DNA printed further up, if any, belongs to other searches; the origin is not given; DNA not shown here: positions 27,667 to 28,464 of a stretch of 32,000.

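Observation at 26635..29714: Locus built from a reiterated ~75-aa HEAT-like module, coiled coils and an archaellum FlaD/E-type domain, away from any archaellum genes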

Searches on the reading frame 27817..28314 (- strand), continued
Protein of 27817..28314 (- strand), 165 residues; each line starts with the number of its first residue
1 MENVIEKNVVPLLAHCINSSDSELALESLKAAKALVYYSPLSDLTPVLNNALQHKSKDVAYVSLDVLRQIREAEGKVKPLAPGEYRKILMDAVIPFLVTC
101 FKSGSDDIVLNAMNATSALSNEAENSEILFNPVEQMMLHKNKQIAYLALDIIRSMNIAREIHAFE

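Call 58: search_protein_families(library=ncbifam, proteins=[L019:2084-5257:+, L010:2596-6507:+, L011:1038-1946:+], max_evalue=0.01)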
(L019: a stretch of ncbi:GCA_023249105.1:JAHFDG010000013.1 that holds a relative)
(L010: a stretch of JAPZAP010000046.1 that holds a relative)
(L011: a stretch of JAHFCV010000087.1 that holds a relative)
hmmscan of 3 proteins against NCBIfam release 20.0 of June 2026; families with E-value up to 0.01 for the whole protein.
L019:2084-5257:+ (1057 aa): 1 family
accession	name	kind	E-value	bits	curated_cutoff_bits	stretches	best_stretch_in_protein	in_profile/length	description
TIGR04213.1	PGF_pre_PGF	domain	1e-39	136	28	1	786-939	1-153/153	PGF-pre-PGF domain-containing protein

L010:2596-6507:+ (1303 aa): 4 families
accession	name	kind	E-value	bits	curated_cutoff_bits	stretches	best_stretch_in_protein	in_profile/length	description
TIGR04213.1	PGF_pre_PGF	domain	1.3e-39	135.7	28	1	1040-1193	1-153/153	PGF-pre-PGF domain-containing protein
NF040959.1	MamA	equivalog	0.00024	20.6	200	1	1237-1294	112-169/204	magnetosome protein MamA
NF033762.1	social_mot_Tgl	equivalog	0.00058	19.3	225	1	1241-1292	76-128/252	social motility TPR repeat lipoprotein Tgl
NF012211.1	tand_rpt_95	domain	0.0021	18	90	2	524-599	2-87/98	tandem-95 repeat protein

L011:1038-1946:+ (302 aa): 25 families
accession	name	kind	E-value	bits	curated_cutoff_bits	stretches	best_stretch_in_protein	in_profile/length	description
TIGR04213.1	PGF_pre_PGF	domain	1.7e-40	138.5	28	1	4-157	1-153/153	PGF-pre-PGF domain-containing protein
NF040959.1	MamA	equivalog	6.4e-13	48.6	200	1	212-294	86-168/204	magnetosome protein MamA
NF047371.1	FlcA_CTERM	equivalog_domain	1.3e-09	37.2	300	1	208-301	450-543/646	periplasmic flagellar collar protein FlcA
TIGR02917.1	PEP_TPR_lipo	equivalog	1.6e-09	36.2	312.2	1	212-295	174-257/899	XrtA/PEP-CTERM system TPR-repeat protein PrsT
TIGR02521.1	type_IV_pilW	equivalog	2.5e-08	33.8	154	1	213-292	47-126/234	type IV pilus biogenesis/stability protein PilW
NF047507.1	TPR_BatC_Lepto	exception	6e-08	32.4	175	1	212-291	39-122/214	TPR repeat-containing protein BatC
NF033920.0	C39_PA2778_fam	equivalog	1.7e-07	30.9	150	1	214-294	173-253/255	PA2778 family cysteine peptidase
TIGR02552.1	LcrH_SycD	equivalog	3.4e-07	30.1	104.8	1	232-293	19-80/136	SycD/LcrH family type III secretion system chaperone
NF033762.1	social_mot_Tgl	equivalog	1.2e-06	28.1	225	1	212-291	46-126/252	social motility TPR repeat lipoprotein Tgl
NF008391.2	PRK11189.1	equivalog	1.6e-06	27.9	250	1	225-287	93-155/297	lipoprotein NlpI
NF047558.1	TPR_END_plus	domain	2.3e-06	27.4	32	1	234-264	2-32/56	TPR end-of-group domain-containing protein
TIGR03302.1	OM_YfiO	subfamily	2.4e-06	27.2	81.4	1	222-290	24-95/239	outer membrane protein assembly factor BamD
TIGR00990.1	3a0801s09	subfamily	4.6e-06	25.5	757.25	1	217-294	351-428/615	mitochondrial import receptor subunit TOM70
NF053607.1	CHU_0125_OmpA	equivalog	2.9e-05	22.8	620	1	215-293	37-115/639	CHU_0125 family OmpA-like outer membrane integrity protein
NF002725.1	PRK02603.1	equivalog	0.00015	21.8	143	0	264-294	34-64/173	photosystem I assembly protein Ycf3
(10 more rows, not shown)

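Call 66: search_dna_similar(query=window:27817-28314:-, collection=plasmids, mode=protein, max_evalue=0.001)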
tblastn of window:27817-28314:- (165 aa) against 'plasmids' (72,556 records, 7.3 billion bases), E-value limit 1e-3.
No match.

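Call 69: search_protein_families(library=padloc, proteins=[window:27817-28314:-], max_evalue=0.01)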
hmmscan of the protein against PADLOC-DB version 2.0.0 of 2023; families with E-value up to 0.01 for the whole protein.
window:27817-28314:- (165 aa): 0 families

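Call 72: search_protein_families(library=pfam, proteins=[P0180, P0184, P0179, P0185, P0186, P0175], max_evalue=0.001)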
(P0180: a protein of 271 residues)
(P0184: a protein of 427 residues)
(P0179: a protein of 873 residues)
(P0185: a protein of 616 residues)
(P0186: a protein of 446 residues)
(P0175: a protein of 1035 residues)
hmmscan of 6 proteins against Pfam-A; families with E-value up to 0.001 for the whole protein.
P0180 (271 aa): 24 families
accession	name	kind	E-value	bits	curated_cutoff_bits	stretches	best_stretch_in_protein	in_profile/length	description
PF13646.12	HEAT_2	-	5.3e-40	136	27.7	3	140-222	1-87/88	HEAT repeats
PF02985.28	HEAT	-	3.1e-34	114.2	23.5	3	109-137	1-29/31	HEAT repeat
PF13513.12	HEAT_EZ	-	7.8e-28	96.9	27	2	105-135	25-55/55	HEAT-like repeat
PF00514.29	Arm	-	3.7e-19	68.5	20.6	0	199-223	13-37/41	Armadillo/beta-catenin-like repeat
PF03130.22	HEAT_PBS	-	9.9e-19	66.1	20.9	1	124-149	1-27/27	PBS lyase HEAT-like repeat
PF12755.13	Vac14_Fab1_bd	-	1.9e-12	48.1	22.1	0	105-146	24-65/97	Vacuolar 14 Fab1-binding region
PF21581.3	SCD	-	4.9e-12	46.4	27.5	0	62-90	35-63/75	Stromalin conservative domain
PF12717.13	Cnd1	-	9.1e-12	45.8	26.4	0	38-135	2-85/162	non-SMC mitotic condensation complex subunit 1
PF01602.26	Adaptin_N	-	1.7e-11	43.9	37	1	31-137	88-179/524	Adaptin N terminal region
PF22646.2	PPP2R1A-like_HEAT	-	6e-11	43.1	27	0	103-134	2-33/78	PPP2R1A-like HEAT repeat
PF20168.4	PDS5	-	9.6e-11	40.7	27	2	27-165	247-387/1053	Sister chromatid cohesion protein PDS5 protein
PF25786.1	HEAT_GCN1_C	-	1.1e-09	39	27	1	48-142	18-101/151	GCN1-like, C-terminal HEAT repeats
PF05004.19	IFRD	-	2.6e-08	33.6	25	0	197-225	213-241/306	Interferon-related developmental regulator (IFRD)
PF24714.1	TOR1L1_N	-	6.7e-07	29.4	43.3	0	97-194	72-156/281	TORTIFOLIA1 N-terminal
PF01719.23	Rep_OBD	-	1.5e-06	28.8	24.6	0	99-123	20-44/121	Plasmid replication protein, origin binding domain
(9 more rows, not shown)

P0184 (427 aa): 18 families
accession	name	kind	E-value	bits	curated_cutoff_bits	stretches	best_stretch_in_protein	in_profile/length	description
PF13646.12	HEAT_2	-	5.9e-56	187.2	27.7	5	285-368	1-88/88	HEAT repeats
PF02985.28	HEAT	-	1.7e-35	118.1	23.5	3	255-282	2-29/31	HEAT repeat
PF13513.12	HEAT_EZ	-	3.2e-28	98.1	27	0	223-250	28-55/55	HEAT-like repeat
PF03130.22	HEAT_PBS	-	9.1e-27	90.9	20.9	1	329-354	1-27/27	PBS lyase HEAT-like repeat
PF00514.29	Arm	-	1.1e-11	44.8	20.6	0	314-339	13-38/41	Armadillo/beta-catenin-like repeat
PF12717.13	Cnd1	-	4.8e-09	36.9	26.4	0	216-283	14-88/162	non-SMC mitotic condensation complex subunit 1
PF01602.26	Adaptin_N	-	1.2e-08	34.4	37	0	120-179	90-149/524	Adaptin N terminal region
PF20168.4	PDS5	-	1.1e-07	30.6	27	0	285-371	244-349/1053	Sister chromatid cohesion protein PDS5 protein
PF21581.3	SCD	-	9.3e-07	29.5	27.5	0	261-283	38-60/75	Stromalin conservative domain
PF25767.1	ARM_TBCD_2nd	-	9.6e-07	28.9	29.7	0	344-374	78-108/245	Tubulin-specific chaperone D-like, ARM repeats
PF12755.13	Vac14_Fab1_bd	-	4.1e-06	27.8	22.1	0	138-177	21-60/97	Vacuolar 14 Fab1-binding region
PF21040.3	CEP104-like_TOG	-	1.6e-05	25.7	24.3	0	251-312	54-115/208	Centrosomal protein CEP104-like, TOG domain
PF25786.1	HEAT_GCN1_C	-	2.4e-05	24.8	27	0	253-291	67-105/151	GCN1-like, C-terminal HEAT repeats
PF20926.3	Htt_N-HEAT_1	-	2.8e-05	25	31.2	0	348-370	1-23/152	Huntingtin, N-terminal HEAT 1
PF18944.7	DUF5691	-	2.9e-05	24.2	27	0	314-370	186-243/491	Family of unknown function (DUF5691)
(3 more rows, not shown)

P0179 (873 aa): 29 families (the best 25 are shown)
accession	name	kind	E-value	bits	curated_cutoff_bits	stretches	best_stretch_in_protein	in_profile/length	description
PF02985.28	HEAT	-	2.2e-58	189.1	23.5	5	202-230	2-30/31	HEAT repeat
PF13646.12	HEAT_2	-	3.4e-28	98.2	27.7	2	401-462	24-86/88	HEAT repeats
PF12717.13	Cnd1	-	3.1e-21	76.5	26.4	1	203-286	24-106/162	non-SMC mitotic condensation complex subunit 1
PF12755.13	Vac14_Fab1_bd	-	8.7e-19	68.4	22.1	1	323-369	6-54/97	Vacuolar 14 Fab1-binding region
PF24714.1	TOR1L1_N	-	1.6e-16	60.9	43.3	1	199-315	81-204/281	TORTIFOLIA1 N-terminal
PF01602.26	Adaptin_N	-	1.9e-15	56.9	37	2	203-466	117-329/524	Adaptin N terminal region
PF24987.1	HEAT_EF3_N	-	8.9e-15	55.5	32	1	198-305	63-168/169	EF3 N-terminal HEAT repeat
PF21581.3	SCD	-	3.2e-14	53.4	27.5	0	468-499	30-61/75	Stromalin conservative domain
PF13513.12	HEAT_EZ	-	1.3e-13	51.6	27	0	319-369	3-55/55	HEAT-like repeat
PF25780.1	TPR_IPO5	-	8.7e-13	49.3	27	0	201-246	81-128/172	IPO5-like, TPR repeats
PF12765.13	Cohesin_HEAT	-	1.1e-11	45.3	21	0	476-492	26-42/42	HEAT repeat associated with sister chromatid cohesion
PF00514.29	Arm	-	2.9e-11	43.5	20.6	0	195-223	5-35/41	Armadillo/beta-catenin-like repeat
PF25786.1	HEAT_GCN1_C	-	1.4e-10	41.8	27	0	199-242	66-107/151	GCN1-like, C-terminal HEAT repeats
PF12348.14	CLASP_N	-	1.6e-10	41.4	27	0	325-468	78-205/227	CLASP N terminal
PF20168.4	PDS5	-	9.5e-10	37.4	27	1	317-462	298-431/1053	Sister chromatid cohesion protein PDS5 protein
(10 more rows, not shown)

P0185 (616 aa): 28 families (the best 25 are shown)
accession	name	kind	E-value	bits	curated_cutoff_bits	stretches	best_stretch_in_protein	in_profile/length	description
PF13646.12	HEAT_2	-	8.4e-35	119.4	27.7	5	183-283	1-87/88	HEAT repeats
PF02985.28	HEAT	-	2.2e-34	114.6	23.5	1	222-250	2-30/31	HEAT repeat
PF00514.29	Arm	-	1.7e-32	110.8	20.6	0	329-365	2-40/41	Armadillo/beta-catenin-like repeat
PF13513.12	HEAT_EZ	-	1.2e-27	96.3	27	2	195-247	1-55/55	HEAT-like repeat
PF12717.13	Cnd1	-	4.4e-21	76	26.4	2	204-289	6-88/162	non-SMC mitotic condensation complex subunit 1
PF01602.26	Adaptin_N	-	6e-16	58.6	37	1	336-532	113-301/524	Adaptin N terminal region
PF24714.1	TOR1L1_N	-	3.1e-14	53.4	43.3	1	300-456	84-252/281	TORTIFOLIA1 N-terminal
PF22646.2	PPP2R1A-like_HEAT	-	1.2e-13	51.7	27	0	264-325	12-73/78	PPP2R1A-like HEAT repeat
PF25786.1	HEAT_GCN1_C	-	2.7e-13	50.6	27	1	177-279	23-128/151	GCN1-like, C-terminal HEAT repeats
PF24492.1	HEAT_ECM29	-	2.4e-11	44.4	27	0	181-254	70-146/160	Proteasome adapter and scaffold protein ECM29, HEAT-repeat domain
PF25598.1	ARM_PUB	-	2.5e-10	40.7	33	0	260-374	91-211/308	Plant U-box protein ARM repeat region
PF15669.10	CCDC24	-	3.5e-10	40.6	27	0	177-244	17-86/190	Coiled-coil domain-containing protein 24 family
PF25801.1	HEAT_GCN1_C_2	-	1.1e-09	38.6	27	0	339-403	169-237/288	Stalled ribosome sensor GCN1-like, HEAT repeats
PF24987.1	HEAT_EF3_N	-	1.4e-09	38.5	32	1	182-321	25-168/169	EF3 N-terminal HEAT repeat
PF24768.1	ARM_ARMC5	-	4.7e-09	36.5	79.9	2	181-350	69-255/289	ARMC5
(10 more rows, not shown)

P0186 (446 aa): 7 families
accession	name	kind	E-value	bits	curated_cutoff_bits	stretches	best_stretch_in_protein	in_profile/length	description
PF14302.11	DUF4377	-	4.6e-05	23.7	25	0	232-273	29-70/75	Domain of unknown function (DUF4377)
PF10849.13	DUF2654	-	0.00025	21.6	25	0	123-157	17-51/70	Protein of unknown function (DUF2654)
PF22822.1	MrpR_N_CB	-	0.00068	20.7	27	0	73-101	19-47/79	MrpR, N-terminal core-binding domain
PF17448.7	YqaH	-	0.00077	20.2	31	0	113-149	40-76/88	Uncharacterized YqaH-like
PF23938.1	DUF7273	-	0.00082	19.9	31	0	119-158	10-49/65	Domain of unknown function (DUF7273)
PF19792.4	DUF6276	-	0.00087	19.9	27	0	252-276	104-128/128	Family of unknown function (DUF6276)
PF10193.14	Telomere_reg-2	-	0.00092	20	23.6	0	197-244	4-54/112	Telomere length regulation protein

P0175 (1035 aa): 3 families
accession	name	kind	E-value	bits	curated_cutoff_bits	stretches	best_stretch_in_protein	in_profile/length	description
PF17924.6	TetR_C_19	-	2.7e-11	44.3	26.8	0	537-577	12-52/117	Tetracyclin repressor-like, C-terminal domain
PF15909.11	zf-C2H2_8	-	1.4e-06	29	30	0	992-1031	21-60/98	C2H2-type zinc ribbon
PF22172.1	C2c1_helical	-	0.0009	19.5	27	0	527-567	53-93/168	CRISPR-associated endonuclease C2c1 second helical domain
